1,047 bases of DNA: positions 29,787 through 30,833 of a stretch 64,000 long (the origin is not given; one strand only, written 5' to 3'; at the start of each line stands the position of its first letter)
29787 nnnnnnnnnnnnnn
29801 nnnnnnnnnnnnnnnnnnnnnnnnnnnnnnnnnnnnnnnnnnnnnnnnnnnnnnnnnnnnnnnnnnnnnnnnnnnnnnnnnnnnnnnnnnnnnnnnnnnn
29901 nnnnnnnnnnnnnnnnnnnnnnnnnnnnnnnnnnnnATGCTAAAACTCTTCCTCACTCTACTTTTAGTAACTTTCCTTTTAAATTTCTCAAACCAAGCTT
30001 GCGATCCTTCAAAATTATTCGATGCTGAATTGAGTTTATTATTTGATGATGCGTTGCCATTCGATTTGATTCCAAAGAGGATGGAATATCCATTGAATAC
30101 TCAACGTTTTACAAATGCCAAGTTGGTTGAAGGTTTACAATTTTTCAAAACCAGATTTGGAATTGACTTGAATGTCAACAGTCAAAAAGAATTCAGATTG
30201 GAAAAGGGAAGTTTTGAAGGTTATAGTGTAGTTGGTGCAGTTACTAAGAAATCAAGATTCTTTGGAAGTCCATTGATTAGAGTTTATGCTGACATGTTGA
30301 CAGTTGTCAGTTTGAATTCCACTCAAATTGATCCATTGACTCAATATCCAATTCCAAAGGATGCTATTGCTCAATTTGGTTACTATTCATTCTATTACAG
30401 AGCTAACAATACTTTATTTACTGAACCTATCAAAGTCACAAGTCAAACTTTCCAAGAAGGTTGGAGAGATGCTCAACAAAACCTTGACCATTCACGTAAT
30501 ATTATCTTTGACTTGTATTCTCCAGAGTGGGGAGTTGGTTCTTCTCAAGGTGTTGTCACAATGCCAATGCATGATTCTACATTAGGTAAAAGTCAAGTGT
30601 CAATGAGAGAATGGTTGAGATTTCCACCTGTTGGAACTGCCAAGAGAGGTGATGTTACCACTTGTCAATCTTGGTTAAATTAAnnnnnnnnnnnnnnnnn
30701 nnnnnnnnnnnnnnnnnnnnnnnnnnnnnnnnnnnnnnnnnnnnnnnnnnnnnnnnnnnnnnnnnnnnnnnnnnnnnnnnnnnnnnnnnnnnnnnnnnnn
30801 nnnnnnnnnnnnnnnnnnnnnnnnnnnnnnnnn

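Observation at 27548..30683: Divergent gene pair: an intronless secreted vanadium-haloperoxidase/PAP2-like enzyme and a stand-alone secreted paralog of its N-terminal domain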

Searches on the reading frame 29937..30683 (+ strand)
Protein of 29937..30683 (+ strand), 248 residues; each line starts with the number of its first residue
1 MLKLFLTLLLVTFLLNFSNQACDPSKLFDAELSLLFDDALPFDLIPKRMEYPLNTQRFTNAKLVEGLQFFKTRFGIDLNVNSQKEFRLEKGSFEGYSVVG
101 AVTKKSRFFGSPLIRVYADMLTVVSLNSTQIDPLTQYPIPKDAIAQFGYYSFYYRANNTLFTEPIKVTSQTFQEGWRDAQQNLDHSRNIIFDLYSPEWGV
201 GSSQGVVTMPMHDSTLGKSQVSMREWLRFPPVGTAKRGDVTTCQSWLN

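Call 3: search_protein_families(library=pfam, proteins=[window:29937-30683:+], max_evalue=1)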
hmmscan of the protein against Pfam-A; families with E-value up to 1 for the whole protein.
window:29937-30683:+ (248 aa): 0 families

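Call 6: find_homologous_proteins(query=window:29937-30683:+)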
Query window:29937-30683:+ (248 aa): 9 proteins with E <= 0.001 among 278 candidates.
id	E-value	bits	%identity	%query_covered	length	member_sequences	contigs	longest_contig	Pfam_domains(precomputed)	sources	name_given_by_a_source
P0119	1.6e-164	563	100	100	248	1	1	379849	-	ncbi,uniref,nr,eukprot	ncbi:predicted protein [Naegleria gruberi]|uniref:Predicted protein n=1 Tax=Naegleria gruberi TaxID=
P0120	4.8e-148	509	91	100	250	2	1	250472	-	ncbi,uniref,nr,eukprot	ncbi:predicted protein [Naegleria gruberi]|uniref:Predicted protein n=1 Tax=Naegleria gruberi TaxID=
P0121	2.7e-112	392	74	91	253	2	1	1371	-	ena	-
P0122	5.8e-95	335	64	99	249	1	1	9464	-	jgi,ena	-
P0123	1.5e-93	331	62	99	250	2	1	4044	-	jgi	-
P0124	1.1e-86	308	56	98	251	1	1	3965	-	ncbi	-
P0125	4.2e-82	293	54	99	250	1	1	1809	-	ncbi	-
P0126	5.3e-82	293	56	100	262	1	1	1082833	-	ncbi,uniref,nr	ncbi:hypothetical protein C9374_007299 [Naegleria lovaniensis]|uniref:Uncharacterized protein n=1 Ta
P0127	1.5e-81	291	58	92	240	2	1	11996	-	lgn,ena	-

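Call 14: search_solved_structures(query=A1, max_evalue=10)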
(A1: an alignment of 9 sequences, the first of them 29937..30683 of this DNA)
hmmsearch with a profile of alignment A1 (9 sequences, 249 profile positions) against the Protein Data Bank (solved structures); distinct sequences matched with E-value up to 10: 2.
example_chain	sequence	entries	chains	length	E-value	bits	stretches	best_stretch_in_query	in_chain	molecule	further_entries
9naw_A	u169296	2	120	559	0.31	13.5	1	80-148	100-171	Major capsid protein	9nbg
4g0r_A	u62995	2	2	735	0.46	13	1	80-148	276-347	Capsid protein VP1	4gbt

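Call 30: predict_structure(alignment_id=A4)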
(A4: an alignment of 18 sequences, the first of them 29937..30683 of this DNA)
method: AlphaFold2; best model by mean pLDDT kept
length: 248 residues; sequences in the alignment: 18
mean_pLDDT: 73.8   pTM: 0.72
mean pLDDT of the five models: 73.8, 73.0, 72.9, 71.3, 69.6
residues with pLDDT >= 90: 46; 70-90: 108; 50-70: 63; < 50: 31
segments of 3 or more residues with pLDDT < 50: 24-26, 40-48, 234-248
pLDDT, mean of each block of 10 residues (from residue 1): 77 61 54 68 43 88 95 86 80 75 62 80 89 89 91 87 92 66 68 88 79 56 79 50 38
secondary structure, 60 per line:
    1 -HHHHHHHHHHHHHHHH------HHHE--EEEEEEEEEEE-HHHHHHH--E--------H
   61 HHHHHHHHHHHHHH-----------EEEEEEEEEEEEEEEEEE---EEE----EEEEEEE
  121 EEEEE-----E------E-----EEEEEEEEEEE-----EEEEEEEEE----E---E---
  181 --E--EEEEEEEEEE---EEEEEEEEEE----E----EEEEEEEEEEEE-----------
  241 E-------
elements in order: H2-17 E30-40 H42-48 H60-74 E86-103 E107-109 E114-125 E144-154 E160-168 E186-195 E199-208 E218-229

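Call 37: search_protein_representatives(alignment_id=A4)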
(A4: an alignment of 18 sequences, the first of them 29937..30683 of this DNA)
Query: 18 sequences, 232 profile positions. Proteins with E-value up to 0.001 (for the whole library): 123; up to 1e-10: 23; up to 1e-30: 4. The best 123 are listed.
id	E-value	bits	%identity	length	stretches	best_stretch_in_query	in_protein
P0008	1.7e-86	305.9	-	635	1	2-232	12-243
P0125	9.6e-86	303.5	-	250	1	1-232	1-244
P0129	4.1e-37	144.3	-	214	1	9-196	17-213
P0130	1.2e-32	129.7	-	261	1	16-231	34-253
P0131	3.6e-22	95.4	-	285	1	39-199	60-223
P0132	2.7e-15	72.9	-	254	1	11-199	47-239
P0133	1.6e-14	70.4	-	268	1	49-199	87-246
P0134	2.5e-14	69.8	-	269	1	17-224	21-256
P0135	4.4e-14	68.9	-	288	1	4-223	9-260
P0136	1.1e-13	67.7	-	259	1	50-221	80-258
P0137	1.4e-13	67.3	-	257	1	51-221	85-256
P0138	2.0e-13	66.8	-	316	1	4-229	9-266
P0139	3.7e-13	65.9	-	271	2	114-220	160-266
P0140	3.8e-13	65.9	-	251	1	44-219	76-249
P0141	4.9e-13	65.5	-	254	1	54-219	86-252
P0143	1.5e-12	63.9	-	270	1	57-224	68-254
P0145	3.6e-12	62.7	-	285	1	8-227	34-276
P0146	1.9e-11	60.3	-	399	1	6-221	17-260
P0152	1.6e-10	57.3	-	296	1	28-226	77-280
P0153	2.1e-10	56.9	-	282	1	25-224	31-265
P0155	5.2e-10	55.6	-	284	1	39-221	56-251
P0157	9.7e-10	54.7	-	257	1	6-218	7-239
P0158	1.1e-09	54.5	-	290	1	51-197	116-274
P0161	2.1e-09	53.6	-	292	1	31-223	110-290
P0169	1.4e-08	50.9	-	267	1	53-224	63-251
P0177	5.9e-08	48.9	-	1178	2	48-202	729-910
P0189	3.8e-07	46.2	-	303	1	50-223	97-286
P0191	4.4e-07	46.0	-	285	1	59-224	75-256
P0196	7.4e-07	45.3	-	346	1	50-201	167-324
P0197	8.6e-07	45.1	-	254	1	4-221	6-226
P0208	3.3e-06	43.2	-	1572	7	59-119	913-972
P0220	1.6e-05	40.9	-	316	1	54-154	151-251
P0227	4.4e-05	39.5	-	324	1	39-227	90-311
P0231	9.7e-05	38.4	-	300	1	46-225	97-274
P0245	7.7e-04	35.4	-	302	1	50-223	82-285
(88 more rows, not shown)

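Call 38: search_protein_families(library=pfam, proteins=[P0129, P0130, P0131, P0132, P0133, P0134, P0135, P0138, P0146, P0177], max_evalue=0.1)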
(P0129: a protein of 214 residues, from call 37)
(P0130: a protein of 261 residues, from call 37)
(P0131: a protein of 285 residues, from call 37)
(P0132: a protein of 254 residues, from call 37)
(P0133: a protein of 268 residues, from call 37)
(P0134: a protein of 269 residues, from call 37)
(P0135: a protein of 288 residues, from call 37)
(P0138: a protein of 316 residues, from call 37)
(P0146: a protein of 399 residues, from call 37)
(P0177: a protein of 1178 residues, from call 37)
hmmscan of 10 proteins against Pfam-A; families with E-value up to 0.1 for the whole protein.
P0129 (214 aa): 0 families

P0130 (261 aa): 0 families

P0131 (285 aa): 0 families

P0132 (254 aa): 1 family
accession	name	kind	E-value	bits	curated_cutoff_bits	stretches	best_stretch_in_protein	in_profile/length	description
PF11501.13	bCoV_NSP1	-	0.028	14.6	25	1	141-202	71-132/138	Betacoronavirus replicase NSP1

P0133 (268 aa): 1 family
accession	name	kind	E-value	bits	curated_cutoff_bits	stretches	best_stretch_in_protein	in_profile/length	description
PF00903.31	Glyoxalase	-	0.078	13.8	20.6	0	71-106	15-54/121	Glyoxalase/Bleomycin resistance protein/Dioxygenase superfamily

P0134 (269 aa): 0 families

P0135 (288 aa): 0 families

P0138 (316 aa): 0 families

P0146 (399 aa): 0 families

P0177 (1178 aa): 1 family
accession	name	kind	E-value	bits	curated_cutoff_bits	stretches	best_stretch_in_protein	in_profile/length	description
PF13229.12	Beta_helix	-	0.0011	19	25.9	1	152-214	28-91/158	Right handed beta helix region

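Call 39: list_cluster_members(proteins=[P0129, P0130, P0131, P0132, P0133, P0134, P0135, P0136, P0138, P0146])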
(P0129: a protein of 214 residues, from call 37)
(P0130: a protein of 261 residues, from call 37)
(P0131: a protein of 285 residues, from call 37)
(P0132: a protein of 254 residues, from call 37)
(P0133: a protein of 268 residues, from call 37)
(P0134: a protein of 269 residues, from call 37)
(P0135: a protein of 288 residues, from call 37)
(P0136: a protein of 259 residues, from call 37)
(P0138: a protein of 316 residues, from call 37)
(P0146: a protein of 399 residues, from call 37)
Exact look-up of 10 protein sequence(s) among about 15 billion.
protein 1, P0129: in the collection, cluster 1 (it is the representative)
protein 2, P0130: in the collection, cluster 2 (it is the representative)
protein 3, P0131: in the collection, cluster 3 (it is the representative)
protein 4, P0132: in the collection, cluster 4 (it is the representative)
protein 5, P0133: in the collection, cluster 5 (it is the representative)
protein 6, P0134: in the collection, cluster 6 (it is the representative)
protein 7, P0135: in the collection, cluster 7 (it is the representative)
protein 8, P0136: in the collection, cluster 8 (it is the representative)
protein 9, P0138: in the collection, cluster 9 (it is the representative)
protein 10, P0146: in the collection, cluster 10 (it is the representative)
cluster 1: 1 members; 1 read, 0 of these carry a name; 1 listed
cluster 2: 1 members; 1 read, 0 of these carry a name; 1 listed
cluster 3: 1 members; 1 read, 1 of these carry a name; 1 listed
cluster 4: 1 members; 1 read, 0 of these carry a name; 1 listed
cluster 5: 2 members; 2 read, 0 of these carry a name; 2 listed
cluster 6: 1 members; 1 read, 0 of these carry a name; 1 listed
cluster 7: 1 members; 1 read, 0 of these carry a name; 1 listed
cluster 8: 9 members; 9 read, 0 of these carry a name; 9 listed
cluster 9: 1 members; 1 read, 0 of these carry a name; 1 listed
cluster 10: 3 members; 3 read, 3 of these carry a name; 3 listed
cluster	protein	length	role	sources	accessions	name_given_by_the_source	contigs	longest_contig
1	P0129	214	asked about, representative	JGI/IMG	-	-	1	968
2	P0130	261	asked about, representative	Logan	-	-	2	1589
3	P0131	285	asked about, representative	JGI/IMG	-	hypothetical protein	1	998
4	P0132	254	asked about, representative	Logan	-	-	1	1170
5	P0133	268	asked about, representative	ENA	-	-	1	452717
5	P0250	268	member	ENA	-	-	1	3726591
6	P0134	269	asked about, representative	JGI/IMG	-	-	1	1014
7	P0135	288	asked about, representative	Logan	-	-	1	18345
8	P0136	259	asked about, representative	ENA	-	-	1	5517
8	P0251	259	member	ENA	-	-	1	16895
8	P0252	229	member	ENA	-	-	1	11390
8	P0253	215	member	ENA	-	-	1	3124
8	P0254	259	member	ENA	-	-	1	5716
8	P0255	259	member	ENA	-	-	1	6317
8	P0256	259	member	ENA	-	-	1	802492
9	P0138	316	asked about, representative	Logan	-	-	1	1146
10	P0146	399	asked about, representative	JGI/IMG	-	uncharacterized membrane protein YgcG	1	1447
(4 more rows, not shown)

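Call 40: find_encoding_contigs(protein=P0133, flank=8000, max_places=3)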
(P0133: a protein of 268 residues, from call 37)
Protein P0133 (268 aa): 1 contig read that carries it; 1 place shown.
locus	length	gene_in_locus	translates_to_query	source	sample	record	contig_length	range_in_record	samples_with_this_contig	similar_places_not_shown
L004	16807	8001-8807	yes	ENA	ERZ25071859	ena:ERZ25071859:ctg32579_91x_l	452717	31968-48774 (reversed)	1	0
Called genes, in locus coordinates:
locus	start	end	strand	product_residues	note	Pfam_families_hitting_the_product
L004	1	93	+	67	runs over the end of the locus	-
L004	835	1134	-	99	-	-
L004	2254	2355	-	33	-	-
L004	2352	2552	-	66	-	-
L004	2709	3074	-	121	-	-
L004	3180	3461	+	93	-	-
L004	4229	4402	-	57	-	-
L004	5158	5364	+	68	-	-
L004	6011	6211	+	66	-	-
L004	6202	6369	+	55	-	-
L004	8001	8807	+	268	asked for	-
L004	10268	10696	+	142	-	PF05511:ATP-synt_F6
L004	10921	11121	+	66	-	-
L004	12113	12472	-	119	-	-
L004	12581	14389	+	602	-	-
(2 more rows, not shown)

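Call 41: find_encoding_contigs(protein=P0136, flank=8000, max_places=3)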
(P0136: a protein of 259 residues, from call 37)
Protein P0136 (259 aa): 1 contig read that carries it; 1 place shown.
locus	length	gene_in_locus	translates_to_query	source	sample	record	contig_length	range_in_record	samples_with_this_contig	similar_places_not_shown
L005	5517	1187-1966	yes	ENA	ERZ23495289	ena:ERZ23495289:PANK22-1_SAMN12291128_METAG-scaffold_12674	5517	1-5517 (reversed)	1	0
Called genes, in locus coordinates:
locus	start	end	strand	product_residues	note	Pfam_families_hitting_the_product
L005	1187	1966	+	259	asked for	-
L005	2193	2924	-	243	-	-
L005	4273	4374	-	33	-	-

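Call 46: find_homologous_proteins(query=A5, max_evalue=0.00001)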
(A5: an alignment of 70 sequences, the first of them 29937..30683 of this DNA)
Query A5 (70 sequences) (248 aa, profile of the alignment): 8 proteins with E <= 0.00001 among 8000 candidates.
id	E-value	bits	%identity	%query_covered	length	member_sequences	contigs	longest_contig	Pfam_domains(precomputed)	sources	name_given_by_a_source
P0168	2.8e-63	232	23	78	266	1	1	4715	-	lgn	-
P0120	1.5e-50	190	91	100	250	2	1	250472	-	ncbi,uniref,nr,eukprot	ncbi:predicted protein [Naegleria gruberi]|uniref:Predicted protein n=1 Tax=Naegleria gruberi TaxID=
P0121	1.6e-50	190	74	91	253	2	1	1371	-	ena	-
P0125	2.2e-49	186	54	99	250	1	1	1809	-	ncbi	-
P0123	1.7e-48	184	62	99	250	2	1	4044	-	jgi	-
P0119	2.6e-48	183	100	100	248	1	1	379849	-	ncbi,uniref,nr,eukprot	ncbi:predicted protein [Naegleria gruberi]|uniref:Predicted protein n=1 Tax=Naegleria gruberi TaxID=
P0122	7.5e-48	181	64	99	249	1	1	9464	-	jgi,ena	-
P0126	3.7e-47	179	56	100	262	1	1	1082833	-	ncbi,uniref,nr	ncbi:hypothetical protein C9374_007299 [Naegleria lovaniensis]|uniref:Uncharacterized protein n=1 Ta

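Call 47: search_solved_structures(query=A5, max_evalue=10, show_alignments=2)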
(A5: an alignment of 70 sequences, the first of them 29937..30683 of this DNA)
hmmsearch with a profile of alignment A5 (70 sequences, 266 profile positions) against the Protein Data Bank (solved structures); distinct sequences matched with E-value up to 10: 26.
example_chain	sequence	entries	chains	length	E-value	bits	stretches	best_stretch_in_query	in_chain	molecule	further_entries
9iyq_B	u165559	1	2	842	0.033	17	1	145-193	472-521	Glutamate receptor ionotropic, NMDA 2B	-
7eu8_B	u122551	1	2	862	0.035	16.8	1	145-193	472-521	Glutamate receptor ionotropic, NMDA 2B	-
10en_B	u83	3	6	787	0.066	15.9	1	145-193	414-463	Glutamate receptor | Glutamate receptor ionotropic, NMDA 2B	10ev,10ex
6cna_B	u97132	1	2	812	0.068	15.9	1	145-193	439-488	Glutamate receptor ionotropic, NMDA 2B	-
4pe5_B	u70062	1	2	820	0.07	15.9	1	145-193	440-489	Glutamate receptor ionotropic, NMDA 2B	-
7te9_B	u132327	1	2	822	0.071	15.9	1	145-193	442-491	Glutamate receptor ionotropic, NMDA 2B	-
9iyp_B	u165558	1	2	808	0.071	15.8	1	145-193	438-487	Glutamate receptor ionotropic, NMDA 2B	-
9unr_D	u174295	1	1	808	0.071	15.8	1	145-193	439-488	Glutamate receptor ionotropic, NMDA 2B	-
9un2_B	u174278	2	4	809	0.071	15.8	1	145-193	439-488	Glutamate receptor ionotropic, NMDA 2B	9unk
5fxg_B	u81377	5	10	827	0.071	15.8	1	145-193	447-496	N-METHYL-D-ASPARTATE RECEPTOR GLUN2B | GLUTAMATE RECEPTOR IONOTROPIC, NMDA 2B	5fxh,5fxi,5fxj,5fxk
9jnn_B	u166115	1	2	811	0.072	15.8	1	145-193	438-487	Glutamate receptor ionotropic, NMDA 2B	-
9unp_D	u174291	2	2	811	0.072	15.8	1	145-193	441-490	Glutamate receptor ionotropic, NMDA 2B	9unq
8vuy_B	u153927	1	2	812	0.072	15.8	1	145-193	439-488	Glutamate receptor ionotropic, NMDA 2B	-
8vuu_B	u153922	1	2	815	0.073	15.8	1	145-193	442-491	Glutamate receptor ionotropic, NMDA 2B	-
9un3_B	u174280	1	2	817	0.073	15.8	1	145-193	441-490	Glutamate receptor ionotropic, NMDA 2B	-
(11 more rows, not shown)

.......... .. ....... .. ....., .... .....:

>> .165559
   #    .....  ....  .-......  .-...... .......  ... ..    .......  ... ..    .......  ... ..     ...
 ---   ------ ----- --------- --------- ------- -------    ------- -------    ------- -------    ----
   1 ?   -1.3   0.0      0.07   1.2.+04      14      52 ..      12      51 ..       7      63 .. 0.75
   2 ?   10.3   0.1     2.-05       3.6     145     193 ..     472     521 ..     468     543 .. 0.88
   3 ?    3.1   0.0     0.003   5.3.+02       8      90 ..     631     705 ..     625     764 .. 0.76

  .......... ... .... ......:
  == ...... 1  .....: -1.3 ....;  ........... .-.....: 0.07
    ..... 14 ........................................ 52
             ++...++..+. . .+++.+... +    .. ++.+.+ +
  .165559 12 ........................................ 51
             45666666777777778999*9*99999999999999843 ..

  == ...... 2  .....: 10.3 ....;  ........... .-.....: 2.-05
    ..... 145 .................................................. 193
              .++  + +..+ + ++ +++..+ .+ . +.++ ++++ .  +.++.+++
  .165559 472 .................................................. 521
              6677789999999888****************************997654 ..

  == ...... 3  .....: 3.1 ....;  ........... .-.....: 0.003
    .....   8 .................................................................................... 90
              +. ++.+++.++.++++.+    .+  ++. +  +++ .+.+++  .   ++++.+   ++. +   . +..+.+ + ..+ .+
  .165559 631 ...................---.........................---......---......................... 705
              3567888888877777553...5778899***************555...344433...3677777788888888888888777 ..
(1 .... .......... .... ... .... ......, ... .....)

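Call 48: search_protein_families(library=pfam, alignment_id=A5, max_evalue=1)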
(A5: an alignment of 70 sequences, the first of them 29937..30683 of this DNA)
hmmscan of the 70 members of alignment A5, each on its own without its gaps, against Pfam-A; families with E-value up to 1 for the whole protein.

A. member 1, window:29937-30683:+ (248 aa): 0 families

B. families by the number of members that match (of 70 scanned): 23 families
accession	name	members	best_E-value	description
PF09533.15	DUF2380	1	0.005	Predicted lipoprotein of unknown function (DUF2380)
PF02626.20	CT_A_B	1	0.0075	Carboxyltransferase domain, subdomain A and B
PF11501.13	bCoV_NSP1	1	0.028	Betacoronavirus replicase NSP1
PF13133.11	DUF3949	1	0.039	Protein of unknown function (DUF3949)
PF11762.14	Arabinose_Iso_C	1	0.043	L-arabinose isomerase C-terminal domain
PF20899.2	PMT_C2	1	0.055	Pasteurella multocida toxin, C2 domain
PF10490.14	CENP-F_C_Rb_bdg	1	0.06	Rb-binding domain of kinetochore protein Cenp-F/LEK1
PF09803.14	Pet100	1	0.075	Pet100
PF21936.2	Pcf11_C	1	0.075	Pcf11, C-terminal domain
PF00903.31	Glyoxalase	1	0.078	Glyoxalase/Bleomycin resistance protein/Dioxygenase superfamily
PF12888.12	Lipid_bd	1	0.081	Lipid-binding putative hydrolase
PF07549.19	Sec_GG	1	0.09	SecD/SecF GG Motif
PF23552.2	ParB_C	1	0.096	ParB dimerisation domain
PF06232.16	ATS3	1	0.12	Embryo-specific protein 3, (ATS3)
PF21649.3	APMV_polyA_pol_cat_2nd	1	0.12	APMV, Putative poly(A) polymerase, catalytic subunit, C-terminal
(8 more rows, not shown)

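Call 65: search_protein_families(library=ncbifam, proteins=[window:29937-30683:+], max_evalue=0.01)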
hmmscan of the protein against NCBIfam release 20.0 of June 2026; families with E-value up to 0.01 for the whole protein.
window:29937-30683:+ (248 aa): 0 families

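Call 69: find_encoding_contigs(protein=P0122, flank=6000, max_places=2)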
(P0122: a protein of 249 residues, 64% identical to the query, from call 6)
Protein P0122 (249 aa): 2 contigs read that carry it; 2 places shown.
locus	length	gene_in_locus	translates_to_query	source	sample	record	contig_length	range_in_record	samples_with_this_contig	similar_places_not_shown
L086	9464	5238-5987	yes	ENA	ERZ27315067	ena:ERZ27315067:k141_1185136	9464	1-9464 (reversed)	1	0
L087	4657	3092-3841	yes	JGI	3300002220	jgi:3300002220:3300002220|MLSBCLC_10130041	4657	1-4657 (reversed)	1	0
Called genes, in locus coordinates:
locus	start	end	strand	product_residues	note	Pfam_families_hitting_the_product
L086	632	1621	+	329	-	PF00646:F-box (faint), PF12937:F-box-like (weak), PF13516:LRR_6 (faint), PF00560:LRR_1 (faint), PF12799:LRR_4 (faint), PF13855:LRR_8 (weak)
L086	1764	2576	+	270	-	-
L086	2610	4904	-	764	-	PF00270:DEAD, PF04851:ResIII (faint), PF00271:Helicase_C, PF16124:RecQ_Zn_bind (weak)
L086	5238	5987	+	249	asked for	-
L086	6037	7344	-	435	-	PF01535:PPR (faint), PF13041:PPR_2 (faint), PF27483:TPR_AlgK (faint)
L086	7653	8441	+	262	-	PF01569:PAP2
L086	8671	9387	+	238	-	-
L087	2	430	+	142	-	?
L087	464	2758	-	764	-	PF00270:DEAD, PF04851:ResIII (faint), PF00271:Helicase_C, PF16124:RecQ_Zn_bind (weak)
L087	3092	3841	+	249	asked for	-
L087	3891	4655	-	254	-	?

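Call 70: find_encoding_contigs(protein=P0127, flank=6000, max_places=2)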
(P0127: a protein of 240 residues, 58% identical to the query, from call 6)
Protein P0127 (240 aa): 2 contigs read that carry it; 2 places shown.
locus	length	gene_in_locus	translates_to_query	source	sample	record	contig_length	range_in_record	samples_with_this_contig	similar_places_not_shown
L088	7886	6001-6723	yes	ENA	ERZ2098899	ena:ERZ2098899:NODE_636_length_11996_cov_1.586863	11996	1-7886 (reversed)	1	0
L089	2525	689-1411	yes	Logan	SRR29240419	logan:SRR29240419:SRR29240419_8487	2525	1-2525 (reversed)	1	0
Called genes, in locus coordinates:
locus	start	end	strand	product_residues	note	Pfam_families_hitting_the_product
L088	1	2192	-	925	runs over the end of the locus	-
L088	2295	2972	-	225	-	-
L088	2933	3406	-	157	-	-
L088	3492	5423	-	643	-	PF21167:DUF6851 (weak), PF01569:PAP2, PF22778:VCPO_2nd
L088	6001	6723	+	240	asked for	-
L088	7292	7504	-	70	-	-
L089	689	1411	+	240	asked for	-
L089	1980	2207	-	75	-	-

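Call 71: find_encoding_contigs(protein=P0123, flank=6000, max_places=2)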
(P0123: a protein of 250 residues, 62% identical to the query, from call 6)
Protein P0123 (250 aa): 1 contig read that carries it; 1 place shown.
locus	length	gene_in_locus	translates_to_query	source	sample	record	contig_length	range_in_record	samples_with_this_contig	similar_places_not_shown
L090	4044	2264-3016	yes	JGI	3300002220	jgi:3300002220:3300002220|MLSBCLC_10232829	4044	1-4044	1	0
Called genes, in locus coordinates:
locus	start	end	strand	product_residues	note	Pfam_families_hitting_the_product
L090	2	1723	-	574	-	?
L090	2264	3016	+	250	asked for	-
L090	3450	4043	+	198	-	?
